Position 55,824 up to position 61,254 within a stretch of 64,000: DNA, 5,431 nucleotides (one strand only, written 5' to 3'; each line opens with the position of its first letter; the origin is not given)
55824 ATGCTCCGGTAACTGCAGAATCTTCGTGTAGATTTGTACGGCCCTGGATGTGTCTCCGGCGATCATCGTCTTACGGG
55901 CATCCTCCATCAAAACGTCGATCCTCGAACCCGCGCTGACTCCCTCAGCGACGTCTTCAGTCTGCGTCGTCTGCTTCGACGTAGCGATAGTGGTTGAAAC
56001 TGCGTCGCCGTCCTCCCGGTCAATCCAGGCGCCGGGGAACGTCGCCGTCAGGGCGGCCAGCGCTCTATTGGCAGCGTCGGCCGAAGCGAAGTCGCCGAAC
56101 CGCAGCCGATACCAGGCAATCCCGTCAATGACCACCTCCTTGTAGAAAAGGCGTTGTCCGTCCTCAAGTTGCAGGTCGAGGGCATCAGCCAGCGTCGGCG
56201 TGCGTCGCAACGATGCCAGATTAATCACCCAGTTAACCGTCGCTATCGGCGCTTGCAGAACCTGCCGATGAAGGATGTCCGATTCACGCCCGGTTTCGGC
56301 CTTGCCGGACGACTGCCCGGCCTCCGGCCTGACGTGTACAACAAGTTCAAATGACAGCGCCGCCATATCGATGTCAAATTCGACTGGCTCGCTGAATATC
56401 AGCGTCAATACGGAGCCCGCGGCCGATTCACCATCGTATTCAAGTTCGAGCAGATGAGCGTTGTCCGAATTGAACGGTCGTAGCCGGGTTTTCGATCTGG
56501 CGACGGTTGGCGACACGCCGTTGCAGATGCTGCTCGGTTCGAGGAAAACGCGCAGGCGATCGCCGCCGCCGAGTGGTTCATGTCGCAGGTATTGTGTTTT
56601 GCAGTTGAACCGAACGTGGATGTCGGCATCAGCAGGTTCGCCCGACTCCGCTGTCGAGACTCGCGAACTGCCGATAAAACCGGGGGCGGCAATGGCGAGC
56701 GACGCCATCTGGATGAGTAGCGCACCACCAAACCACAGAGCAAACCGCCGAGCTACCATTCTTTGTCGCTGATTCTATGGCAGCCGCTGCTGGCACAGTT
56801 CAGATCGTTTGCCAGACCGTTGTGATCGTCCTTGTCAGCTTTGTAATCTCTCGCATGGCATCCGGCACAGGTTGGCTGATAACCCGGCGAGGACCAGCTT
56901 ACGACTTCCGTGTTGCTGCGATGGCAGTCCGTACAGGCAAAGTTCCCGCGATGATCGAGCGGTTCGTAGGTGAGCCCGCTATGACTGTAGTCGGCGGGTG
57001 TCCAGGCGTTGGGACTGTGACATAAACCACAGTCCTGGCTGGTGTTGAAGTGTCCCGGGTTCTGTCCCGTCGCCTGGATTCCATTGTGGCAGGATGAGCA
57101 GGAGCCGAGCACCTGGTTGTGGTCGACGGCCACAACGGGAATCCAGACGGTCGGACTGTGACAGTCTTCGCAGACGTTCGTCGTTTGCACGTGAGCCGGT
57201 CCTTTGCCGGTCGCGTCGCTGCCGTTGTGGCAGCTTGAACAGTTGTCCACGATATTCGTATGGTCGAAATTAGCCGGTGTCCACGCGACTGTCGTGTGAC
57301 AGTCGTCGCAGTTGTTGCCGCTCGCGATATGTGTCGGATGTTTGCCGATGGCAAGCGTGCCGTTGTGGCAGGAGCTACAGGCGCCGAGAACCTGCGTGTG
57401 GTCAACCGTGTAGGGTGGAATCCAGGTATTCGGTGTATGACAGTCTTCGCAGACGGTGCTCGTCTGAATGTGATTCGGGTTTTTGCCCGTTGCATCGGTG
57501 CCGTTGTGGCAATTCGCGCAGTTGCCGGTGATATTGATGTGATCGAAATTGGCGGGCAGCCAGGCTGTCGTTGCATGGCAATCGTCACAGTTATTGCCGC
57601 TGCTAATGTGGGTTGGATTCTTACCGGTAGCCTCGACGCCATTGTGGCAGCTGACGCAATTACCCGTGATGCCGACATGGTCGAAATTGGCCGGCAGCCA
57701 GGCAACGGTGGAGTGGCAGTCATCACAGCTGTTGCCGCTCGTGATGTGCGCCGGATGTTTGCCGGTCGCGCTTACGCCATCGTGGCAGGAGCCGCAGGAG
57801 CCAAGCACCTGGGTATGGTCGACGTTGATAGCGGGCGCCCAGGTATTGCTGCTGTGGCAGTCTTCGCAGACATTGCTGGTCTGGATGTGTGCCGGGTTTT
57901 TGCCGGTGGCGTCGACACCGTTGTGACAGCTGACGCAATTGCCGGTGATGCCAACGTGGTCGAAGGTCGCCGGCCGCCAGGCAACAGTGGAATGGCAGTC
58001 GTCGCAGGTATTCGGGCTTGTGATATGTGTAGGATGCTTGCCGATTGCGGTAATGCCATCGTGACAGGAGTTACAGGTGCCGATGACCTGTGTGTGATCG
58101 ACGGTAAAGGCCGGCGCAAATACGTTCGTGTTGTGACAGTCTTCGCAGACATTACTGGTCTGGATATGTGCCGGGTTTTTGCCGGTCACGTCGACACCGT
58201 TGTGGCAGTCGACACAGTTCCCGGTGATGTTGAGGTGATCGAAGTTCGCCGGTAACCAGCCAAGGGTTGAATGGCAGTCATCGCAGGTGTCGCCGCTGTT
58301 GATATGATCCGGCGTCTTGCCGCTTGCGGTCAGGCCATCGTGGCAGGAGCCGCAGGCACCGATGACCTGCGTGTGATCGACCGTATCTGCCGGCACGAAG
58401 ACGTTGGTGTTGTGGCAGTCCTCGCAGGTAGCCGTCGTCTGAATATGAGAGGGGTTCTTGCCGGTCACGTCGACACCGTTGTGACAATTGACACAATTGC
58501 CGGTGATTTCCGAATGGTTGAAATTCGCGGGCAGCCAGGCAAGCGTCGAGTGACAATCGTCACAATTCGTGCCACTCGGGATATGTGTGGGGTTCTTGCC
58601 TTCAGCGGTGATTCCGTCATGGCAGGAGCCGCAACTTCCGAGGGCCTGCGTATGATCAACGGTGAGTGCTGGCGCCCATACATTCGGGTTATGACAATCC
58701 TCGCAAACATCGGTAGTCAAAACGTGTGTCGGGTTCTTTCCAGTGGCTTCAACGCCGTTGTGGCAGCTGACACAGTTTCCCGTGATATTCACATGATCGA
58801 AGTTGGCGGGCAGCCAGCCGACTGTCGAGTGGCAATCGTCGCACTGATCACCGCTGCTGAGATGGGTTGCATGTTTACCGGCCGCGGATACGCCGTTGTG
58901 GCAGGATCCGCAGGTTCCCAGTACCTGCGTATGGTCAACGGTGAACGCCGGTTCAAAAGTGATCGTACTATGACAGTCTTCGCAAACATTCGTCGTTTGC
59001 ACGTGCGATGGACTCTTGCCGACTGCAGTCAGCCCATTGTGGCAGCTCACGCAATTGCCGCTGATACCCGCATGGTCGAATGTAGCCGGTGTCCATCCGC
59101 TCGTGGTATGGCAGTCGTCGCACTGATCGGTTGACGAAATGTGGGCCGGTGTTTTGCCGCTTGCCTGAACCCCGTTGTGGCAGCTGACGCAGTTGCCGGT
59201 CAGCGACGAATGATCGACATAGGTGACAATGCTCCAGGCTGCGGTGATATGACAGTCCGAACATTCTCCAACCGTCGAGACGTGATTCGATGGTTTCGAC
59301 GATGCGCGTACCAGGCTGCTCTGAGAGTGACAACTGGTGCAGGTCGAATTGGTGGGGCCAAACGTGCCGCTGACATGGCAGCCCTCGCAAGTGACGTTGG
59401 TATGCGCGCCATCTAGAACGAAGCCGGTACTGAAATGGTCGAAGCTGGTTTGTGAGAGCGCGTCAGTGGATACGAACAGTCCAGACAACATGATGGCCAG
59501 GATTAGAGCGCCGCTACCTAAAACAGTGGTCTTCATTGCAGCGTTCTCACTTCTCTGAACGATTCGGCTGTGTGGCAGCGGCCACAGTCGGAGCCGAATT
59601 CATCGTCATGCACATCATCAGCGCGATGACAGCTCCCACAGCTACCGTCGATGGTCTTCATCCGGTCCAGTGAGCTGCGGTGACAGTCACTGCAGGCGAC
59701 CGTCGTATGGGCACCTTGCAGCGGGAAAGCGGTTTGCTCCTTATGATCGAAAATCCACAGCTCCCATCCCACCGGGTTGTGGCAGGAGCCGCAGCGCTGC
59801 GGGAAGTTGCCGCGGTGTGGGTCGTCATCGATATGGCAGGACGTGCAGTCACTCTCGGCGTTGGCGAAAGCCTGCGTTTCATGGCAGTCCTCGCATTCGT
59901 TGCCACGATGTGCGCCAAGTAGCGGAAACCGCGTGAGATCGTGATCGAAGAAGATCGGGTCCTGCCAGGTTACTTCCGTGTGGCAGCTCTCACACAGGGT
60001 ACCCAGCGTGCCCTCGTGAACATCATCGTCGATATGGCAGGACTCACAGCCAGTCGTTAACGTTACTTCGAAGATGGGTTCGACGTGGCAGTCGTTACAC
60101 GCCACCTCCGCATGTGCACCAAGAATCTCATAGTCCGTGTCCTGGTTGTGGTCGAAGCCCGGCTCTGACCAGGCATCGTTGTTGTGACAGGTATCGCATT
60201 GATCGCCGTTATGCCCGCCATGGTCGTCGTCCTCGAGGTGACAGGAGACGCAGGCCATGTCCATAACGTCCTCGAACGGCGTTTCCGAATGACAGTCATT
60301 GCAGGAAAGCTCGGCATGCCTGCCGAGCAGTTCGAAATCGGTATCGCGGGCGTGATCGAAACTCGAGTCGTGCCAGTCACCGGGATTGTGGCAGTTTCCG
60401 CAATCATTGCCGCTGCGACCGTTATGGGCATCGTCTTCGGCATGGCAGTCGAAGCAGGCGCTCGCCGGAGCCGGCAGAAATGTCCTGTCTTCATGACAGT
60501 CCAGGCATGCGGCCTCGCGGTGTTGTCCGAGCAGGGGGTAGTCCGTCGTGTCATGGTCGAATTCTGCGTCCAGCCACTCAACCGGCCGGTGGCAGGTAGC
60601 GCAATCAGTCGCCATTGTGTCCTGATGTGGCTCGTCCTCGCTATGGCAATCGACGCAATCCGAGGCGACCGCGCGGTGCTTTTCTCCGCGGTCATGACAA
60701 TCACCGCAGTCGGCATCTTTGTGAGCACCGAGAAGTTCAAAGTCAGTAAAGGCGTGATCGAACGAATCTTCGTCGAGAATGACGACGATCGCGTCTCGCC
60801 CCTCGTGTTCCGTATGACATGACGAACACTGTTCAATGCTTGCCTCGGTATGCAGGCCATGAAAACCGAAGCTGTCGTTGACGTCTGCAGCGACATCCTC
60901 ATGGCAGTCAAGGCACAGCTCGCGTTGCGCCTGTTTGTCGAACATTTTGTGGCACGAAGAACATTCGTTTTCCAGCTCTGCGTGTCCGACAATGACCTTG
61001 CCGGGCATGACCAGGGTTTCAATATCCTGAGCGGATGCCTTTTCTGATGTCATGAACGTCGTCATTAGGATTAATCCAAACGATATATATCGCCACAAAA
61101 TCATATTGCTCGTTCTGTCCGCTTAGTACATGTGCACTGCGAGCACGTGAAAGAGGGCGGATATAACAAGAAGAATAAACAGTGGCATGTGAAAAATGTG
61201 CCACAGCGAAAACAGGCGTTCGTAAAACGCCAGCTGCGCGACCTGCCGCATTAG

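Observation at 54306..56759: Unusual outer-membrane component: SPOR-like peptidoglycan-binding domain + TPR + large beta-barrel in one polypeptide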

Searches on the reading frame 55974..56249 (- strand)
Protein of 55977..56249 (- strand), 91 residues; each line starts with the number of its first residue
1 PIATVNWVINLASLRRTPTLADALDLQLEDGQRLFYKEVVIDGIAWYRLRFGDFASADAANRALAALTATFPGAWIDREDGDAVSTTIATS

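Call 51: search_solved_structures(query=window:55977-56249:-, max_evalue=10, show_alignments=4)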
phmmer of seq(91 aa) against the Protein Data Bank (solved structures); distinct sequences matched with E-value up to 10: 0.

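Call 55: search_solved_structures(query=A4, max_evalue=10, show_alignments=4)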
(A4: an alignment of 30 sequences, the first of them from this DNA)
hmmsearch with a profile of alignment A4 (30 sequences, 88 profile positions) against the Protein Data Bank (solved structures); distinct sequences matched with E-value up to 10: 5.
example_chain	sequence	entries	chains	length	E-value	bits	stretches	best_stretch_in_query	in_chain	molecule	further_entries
2lfv_A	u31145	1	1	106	2.8e-06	30.9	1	2-66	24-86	Protein damX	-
2n2u_A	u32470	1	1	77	0.0054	20.4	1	53-79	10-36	OR358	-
7bqc_A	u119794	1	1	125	0.26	15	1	53-83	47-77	NF4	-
1x60_A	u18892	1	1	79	0.34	14.6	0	43-66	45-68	Sporulation-specific N-acetylmuramoyl-L-alanine amidase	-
1uta_A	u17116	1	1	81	1.4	12.6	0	39-65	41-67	CELL DIVISION PROTEIN FTSN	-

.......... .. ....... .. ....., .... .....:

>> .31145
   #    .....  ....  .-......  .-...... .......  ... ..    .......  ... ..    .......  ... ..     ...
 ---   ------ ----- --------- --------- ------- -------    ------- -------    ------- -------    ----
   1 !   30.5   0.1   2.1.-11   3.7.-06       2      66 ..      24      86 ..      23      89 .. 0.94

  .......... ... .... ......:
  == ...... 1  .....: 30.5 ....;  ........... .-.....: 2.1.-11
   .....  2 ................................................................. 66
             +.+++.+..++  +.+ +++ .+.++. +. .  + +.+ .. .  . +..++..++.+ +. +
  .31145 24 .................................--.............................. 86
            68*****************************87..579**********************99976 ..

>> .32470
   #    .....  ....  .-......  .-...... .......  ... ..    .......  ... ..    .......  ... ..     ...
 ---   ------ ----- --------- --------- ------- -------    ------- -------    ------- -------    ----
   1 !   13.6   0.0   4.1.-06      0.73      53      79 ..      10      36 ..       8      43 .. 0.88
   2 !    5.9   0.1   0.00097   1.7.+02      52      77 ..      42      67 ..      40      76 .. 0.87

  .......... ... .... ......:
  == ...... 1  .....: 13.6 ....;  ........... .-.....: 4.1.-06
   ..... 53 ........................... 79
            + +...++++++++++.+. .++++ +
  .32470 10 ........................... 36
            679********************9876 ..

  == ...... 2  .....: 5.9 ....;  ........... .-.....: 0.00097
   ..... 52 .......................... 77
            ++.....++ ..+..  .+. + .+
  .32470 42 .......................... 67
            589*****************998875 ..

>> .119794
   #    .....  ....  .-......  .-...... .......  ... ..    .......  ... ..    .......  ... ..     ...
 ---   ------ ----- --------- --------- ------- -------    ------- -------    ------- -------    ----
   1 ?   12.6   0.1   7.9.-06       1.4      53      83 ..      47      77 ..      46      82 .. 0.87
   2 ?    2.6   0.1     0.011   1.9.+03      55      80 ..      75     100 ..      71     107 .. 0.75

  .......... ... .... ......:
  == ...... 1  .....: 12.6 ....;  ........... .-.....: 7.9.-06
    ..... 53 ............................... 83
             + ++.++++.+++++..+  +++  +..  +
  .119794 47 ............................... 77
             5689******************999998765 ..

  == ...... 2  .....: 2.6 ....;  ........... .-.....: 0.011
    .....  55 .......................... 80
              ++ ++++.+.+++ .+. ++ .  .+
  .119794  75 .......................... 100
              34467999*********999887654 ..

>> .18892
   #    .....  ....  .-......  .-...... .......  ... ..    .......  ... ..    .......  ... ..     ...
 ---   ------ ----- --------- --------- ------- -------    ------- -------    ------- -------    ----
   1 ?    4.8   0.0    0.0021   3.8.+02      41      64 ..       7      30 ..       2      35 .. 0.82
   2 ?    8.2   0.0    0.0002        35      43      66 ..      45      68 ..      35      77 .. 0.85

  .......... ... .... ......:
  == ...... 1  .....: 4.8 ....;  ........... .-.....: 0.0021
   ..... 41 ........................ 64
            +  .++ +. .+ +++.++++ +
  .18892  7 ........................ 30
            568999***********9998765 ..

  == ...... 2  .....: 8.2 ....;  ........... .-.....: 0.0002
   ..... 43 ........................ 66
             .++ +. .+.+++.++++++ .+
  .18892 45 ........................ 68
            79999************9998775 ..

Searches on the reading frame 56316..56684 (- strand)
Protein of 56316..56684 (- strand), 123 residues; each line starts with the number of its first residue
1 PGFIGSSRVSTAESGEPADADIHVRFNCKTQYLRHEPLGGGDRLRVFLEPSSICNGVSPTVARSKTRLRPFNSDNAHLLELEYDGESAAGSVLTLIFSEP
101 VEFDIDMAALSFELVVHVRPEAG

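Call 66: search_protein_families(library=pfam, alignment_id=A5, max_evalue=1)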
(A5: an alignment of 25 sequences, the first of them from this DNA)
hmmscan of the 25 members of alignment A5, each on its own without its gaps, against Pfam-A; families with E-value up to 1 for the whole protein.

A. member 1, seq(123 aa): 0 families

B. families by the number of members that match (of 25 scanned): 6 families
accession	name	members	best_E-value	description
PF24837.1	AMIN-like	1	0.011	AMIN-like domain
PF20181.5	DUF6544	1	0.026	Family of unknown function (DUF6544)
PF19106.5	DUF5793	1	0.075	Family of unknown function (DUF5793)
PF11066.14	DUF2867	1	0.11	Protein of unknown function (DUF2867)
PF21900.3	DUF6920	1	0.14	Family of unknown function (DUF6920)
PF14214.11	Helitron_like_N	1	0.25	Helitron helicase-like domain at N-terminus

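Call 67: search_solved_structures(query=A5, max_evalue=10, show_alignments=2)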
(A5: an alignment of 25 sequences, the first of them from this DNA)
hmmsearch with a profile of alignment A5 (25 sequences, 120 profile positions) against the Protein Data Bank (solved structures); distinct sequences matched with E-value up to 10: 3.
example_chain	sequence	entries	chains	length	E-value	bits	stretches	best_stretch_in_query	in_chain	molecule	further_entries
28nt_G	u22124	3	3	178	0.32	14.2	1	70-105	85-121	Large ribosomal subunit protein uL6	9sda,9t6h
2qi2_A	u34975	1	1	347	0.52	13.6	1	14-83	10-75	Cell division protein pelota related protein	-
9hig_g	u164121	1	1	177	0.54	13.5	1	71-105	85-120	Large ribosomal subunit protein uL6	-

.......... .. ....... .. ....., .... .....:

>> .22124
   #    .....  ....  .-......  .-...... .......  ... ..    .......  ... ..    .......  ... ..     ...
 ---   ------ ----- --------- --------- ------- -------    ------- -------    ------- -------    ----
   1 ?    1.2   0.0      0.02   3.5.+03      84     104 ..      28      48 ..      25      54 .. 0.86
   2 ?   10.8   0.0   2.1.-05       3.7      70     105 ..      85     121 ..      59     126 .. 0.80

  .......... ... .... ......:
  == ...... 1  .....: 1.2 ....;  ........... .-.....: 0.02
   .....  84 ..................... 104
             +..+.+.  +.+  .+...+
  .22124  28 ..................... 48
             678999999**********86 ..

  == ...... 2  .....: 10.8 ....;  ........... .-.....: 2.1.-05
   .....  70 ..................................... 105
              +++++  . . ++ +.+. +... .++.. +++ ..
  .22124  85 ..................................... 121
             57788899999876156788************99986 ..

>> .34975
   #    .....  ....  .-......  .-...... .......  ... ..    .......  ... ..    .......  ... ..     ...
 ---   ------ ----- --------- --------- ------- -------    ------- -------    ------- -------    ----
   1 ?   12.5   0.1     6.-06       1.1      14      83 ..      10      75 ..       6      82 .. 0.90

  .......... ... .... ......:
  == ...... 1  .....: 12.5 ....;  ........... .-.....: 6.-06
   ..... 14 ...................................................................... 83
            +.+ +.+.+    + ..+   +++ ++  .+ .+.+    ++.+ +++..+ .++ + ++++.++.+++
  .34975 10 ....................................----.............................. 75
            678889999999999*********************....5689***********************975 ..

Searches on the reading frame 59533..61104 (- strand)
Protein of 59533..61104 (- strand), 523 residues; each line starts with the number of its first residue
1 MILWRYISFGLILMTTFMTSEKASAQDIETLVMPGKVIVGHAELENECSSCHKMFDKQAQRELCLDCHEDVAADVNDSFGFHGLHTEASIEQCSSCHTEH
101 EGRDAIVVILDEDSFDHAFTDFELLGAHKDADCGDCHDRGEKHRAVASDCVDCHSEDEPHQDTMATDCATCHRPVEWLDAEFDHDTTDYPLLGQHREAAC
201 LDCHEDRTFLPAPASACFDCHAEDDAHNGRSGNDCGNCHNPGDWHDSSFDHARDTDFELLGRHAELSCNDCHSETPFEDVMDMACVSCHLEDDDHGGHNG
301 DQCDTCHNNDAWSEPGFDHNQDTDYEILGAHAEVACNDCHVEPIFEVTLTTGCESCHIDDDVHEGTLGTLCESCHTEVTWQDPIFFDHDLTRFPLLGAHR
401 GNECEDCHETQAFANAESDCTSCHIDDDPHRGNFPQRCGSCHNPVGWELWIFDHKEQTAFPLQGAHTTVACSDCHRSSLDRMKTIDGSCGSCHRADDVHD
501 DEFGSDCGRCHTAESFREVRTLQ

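Call 8: search_protein_families(library=pfam, proteins=[window:59533-61104:-], max_evalue=1)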
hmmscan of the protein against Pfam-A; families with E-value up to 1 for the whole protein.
window:59533-61104:- (523 aa): 7 families
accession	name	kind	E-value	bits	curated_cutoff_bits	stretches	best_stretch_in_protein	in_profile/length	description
PF14522.11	Cytochrome_C7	-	1.1e-23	83.3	24.8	9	361-424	6-66/67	Cytochrome c7 and related cytochrome c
PF14537.11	Cytochrom_c3_2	-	6.1e-19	68.7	25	5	143-221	2-78/79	Cytochrome c3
PF02085.21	Cytochrom_CIII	-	5.2e-13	49.6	22.9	2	32-102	16-87/101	Class III cytochrome C family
PF22113.1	Mtrc-MtrF_II-IV_dom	-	1.3e-07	31.8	30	3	41-143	77-169/176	Outer membrane cytochrome MtrC/MtrF-like, domains II/IV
PF22678.1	Cytochrom_c_NrfB-like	-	0.016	16.1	27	1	52-109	24-77/89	Cytochrome c-type protein NrfB-like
PF13316.11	DUF4087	-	0.019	15.7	25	1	436-490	5-59/97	Protein of unknown function (DUF4087)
PF09699.15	Paired_CXXCH_1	-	0.62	10.2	20.6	1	44-72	4-40/41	Doubled CXXCH motif (Paired_CXXCH_1)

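Call 9: search_protein_families(library=ncbifam, proteins=[window:59533-61104:-], max_evalue=1)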
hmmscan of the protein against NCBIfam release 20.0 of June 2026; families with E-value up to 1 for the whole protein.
window:59533-61104:- (523 aa): 3 families
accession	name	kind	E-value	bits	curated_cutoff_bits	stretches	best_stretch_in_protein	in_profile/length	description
NF045713.1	CxxCH_16_HmcA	equivalog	1.8e-06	26.8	400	5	160-245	314-392/541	sulfate respiration complex hexadecaheme cytochrome HmcA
TIGR04257.1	nanowire_3heme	domain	0.00054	20.1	40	2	361-424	18-74/75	c(7)-type cytochrome triheme domain-containing protein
TIGR03508.1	decahem_SO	subfamily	0.0026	17.3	192.2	1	41-205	90-249/258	DmsE family decaheme c-type cytochrome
